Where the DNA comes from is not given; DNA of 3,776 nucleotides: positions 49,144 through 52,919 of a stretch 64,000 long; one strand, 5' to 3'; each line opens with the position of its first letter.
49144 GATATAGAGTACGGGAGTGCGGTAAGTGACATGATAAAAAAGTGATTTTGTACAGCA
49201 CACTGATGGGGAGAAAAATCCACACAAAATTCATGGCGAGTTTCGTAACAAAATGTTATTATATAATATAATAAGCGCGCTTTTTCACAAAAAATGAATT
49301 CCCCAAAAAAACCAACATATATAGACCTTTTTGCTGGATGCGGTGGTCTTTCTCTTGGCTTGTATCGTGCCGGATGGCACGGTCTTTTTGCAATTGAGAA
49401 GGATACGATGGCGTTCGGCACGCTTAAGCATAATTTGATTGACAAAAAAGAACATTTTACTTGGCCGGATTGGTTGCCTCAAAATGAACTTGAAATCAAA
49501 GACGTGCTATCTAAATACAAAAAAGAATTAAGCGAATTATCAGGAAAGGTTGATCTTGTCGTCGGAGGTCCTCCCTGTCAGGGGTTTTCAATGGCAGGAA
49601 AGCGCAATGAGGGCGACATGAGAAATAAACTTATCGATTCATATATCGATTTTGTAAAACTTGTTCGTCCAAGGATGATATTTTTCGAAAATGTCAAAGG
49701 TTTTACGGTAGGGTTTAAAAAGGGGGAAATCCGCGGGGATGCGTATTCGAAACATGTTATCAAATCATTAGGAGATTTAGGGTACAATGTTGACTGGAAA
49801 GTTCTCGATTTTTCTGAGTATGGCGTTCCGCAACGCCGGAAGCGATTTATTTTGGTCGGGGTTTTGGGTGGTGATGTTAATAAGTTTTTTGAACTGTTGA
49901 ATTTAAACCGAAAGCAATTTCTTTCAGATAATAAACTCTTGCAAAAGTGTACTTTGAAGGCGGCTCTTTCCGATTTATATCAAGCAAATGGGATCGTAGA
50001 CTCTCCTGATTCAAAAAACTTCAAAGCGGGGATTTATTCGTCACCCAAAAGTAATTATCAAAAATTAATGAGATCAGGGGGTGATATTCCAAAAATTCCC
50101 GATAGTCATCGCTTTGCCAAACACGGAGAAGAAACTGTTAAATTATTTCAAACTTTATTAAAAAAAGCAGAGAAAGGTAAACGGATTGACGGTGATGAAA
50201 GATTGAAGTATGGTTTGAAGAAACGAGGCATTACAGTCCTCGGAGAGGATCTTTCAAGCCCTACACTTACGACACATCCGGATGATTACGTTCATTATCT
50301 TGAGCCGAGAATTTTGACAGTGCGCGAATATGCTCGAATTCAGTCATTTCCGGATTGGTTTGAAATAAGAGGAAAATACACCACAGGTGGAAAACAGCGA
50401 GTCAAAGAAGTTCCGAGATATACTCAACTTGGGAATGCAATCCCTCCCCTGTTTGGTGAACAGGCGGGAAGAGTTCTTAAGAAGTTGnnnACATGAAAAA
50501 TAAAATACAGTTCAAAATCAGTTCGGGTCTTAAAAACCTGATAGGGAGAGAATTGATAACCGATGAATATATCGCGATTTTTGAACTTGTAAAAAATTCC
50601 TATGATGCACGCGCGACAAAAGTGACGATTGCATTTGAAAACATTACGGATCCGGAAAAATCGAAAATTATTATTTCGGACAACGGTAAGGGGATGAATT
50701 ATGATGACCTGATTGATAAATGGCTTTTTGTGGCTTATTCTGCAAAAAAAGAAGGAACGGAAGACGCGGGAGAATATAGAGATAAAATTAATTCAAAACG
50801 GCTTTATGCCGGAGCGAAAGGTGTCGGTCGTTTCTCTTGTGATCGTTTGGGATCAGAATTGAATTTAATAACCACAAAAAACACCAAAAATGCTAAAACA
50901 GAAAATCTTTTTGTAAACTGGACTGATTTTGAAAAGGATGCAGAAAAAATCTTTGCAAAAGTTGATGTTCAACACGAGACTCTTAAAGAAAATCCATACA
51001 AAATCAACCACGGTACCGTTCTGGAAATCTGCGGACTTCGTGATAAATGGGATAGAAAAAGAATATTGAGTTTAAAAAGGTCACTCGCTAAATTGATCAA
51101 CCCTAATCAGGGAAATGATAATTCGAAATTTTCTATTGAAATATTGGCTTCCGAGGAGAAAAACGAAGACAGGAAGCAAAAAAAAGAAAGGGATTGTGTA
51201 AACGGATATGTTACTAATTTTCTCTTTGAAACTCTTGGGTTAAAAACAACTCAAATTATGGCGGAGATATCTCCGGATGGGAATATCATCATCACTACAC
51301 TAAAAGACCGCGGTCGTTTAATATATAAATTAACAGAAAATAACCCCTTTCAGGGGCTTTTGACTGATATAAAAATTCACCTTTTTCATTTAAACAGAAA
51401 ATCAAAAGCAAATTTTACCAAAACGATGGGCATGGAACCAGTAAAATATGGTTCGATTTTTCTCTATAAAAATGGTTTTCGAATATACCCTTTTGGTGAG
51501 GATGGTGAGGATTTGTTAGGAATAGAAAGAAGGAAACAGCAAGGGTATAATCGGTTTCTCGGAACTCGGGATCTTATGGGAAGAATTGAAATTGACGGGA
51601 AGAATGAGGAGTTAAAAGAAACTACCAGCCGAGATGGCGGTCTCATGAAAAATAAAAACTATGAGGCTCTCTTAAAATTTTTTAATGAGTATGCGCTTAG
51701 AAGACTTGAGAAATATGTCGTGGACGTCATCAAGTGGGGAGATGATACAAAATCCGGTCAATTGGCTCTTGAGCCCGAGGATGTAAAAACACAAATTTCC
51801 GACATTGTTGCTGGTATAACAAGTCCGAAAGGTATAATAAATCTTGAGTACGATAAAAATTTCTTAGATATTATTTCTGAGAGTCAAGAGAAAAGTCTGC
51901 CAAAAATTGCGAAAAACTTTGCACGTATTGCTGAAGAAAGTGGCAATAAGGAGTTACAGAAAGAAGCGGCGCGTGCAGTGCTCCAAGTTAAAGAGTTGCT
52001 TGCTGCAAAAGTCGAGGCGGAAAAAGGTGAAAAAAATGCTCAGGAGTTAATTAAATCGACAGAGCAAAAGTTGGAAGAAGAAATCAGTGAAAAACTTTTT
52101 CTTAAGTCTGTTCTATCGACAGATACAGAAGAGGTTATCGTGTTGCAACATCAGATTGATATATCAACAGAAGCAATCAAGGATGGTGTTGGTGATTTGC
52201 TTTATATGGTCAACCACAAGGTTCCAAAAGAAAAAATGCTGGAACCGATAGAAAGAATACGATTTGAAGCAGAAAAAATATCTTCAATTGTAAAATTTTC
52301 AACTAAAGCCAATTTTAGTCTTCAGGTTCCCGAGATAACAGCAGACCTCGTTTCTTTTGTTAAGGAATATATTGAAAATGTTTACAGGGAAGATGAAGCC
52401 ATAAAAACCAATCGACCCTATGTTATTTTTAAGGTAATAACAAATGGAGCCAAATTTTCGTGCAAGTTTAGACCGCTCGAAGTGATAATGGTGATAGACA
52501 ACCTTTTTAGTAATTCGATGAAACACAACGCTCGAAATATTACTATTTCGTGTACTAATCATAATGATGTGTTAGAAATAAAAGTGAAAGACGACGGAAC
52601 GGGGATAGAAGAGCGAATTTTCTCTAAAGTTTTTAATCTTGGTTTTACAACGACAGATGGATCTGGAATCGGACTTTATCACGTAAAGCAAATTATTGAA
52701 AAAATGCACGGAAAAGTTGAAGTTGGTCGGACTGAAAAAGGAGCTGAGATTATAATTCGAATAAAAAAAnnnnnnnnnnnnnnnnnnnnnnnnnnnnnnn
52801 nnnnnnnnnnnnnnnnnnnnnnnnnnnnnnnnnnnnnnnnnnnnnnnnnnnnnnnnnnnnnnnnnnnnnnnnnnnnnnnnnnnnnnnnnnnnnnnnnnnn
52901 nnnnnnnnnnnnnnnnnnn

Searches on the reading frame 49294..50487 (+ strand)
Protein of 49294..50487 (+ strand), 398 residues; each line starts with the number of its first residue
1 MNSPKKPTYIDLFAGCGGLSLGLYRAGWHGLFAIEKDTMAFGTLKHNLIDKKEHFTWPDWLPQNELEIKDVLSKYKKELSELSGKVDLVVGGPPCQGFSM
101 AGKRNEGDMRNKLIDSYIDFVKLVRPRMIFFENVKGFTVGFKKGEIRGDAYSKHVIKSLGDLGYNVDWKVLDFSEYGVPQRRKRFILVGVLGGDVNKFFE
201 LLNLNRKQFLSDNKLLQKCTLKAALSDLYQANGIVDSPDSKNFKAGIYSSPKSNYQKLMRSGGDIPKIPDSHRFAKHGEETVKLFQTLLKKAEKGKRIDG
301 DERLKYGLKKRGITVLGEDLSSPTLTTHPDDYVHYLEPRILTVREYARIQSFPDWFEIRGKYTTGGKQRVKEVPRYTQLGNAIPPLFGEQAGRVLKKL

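Call 46: search_protein_families(library=pfam, proteins=[window:49294-50487:+], max_evalue=0.001)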
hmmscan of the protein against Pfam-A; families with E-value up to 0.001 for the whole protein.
window:49294-50487:+ (398 aa): 1 family
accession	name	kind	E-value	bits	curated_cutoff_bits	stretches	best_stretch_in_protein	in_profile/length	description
PF00145.23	DNA_methylase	-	3.4e-55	188.2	22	1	9-396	3-323/324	C-5 cytosine-specific DNA methylase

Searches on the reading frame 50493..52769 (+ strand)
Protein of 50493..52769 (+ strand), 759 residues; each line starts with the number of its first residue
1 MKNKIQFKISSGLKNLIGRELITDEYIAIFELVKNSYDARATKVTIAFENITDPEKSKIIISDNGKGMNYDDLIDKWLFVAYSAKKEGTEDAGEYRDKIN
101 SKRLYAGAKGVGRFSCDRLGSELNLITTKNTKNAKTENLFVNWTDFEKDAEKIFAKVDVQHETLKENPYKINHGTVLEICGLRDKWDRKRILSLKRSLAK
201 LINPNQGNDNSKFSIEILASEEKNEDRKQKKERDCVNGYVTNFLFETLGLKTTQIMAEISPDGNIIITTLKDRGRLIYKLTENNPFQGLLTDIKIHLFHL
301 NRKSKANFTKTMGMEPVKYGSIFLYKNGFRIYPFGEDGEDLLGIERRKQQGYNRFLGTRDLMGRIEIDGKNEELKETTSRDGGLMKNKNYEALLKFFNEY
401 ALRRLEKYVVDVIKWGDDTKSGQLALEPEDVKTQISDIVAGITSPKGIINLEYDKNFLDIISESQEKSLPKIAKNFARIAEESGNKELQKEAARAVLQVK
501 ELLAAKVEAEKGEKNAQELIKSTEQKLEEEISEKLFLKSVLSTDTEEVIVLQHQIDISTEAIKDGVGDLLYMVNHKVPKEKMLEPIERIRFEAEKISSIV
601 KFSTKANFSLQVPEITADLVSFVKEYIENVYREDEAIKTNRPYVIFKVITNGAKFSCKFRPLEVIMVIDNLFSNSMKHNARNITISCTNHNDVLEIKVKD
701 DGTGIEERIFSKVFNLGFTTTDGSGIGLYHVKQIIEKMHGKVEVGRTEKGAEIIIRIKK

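Call 46: search_protein_families(library=pfam, proteins=[window:50493-52769:+], max_evalue=0.001)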
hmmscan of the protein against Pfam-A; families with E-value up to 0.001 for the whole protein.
window:50493-52769:+ (759 aa): 2 families
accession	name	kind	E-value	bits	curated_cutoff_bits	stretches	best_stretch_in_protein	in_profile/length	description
PF13589.12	HATPase_c_3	-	2.5e-27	96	25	2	27-162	5-124/137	Histidine kinase-, DNA gyrase B-, and HSP90-like ATPase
PF02518.31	HATPase_c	-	5.2e-24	85.3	26.4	1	664-758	6-108/111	Histidine kinase-, DNA gyrase B-, and HSP90-like ATPase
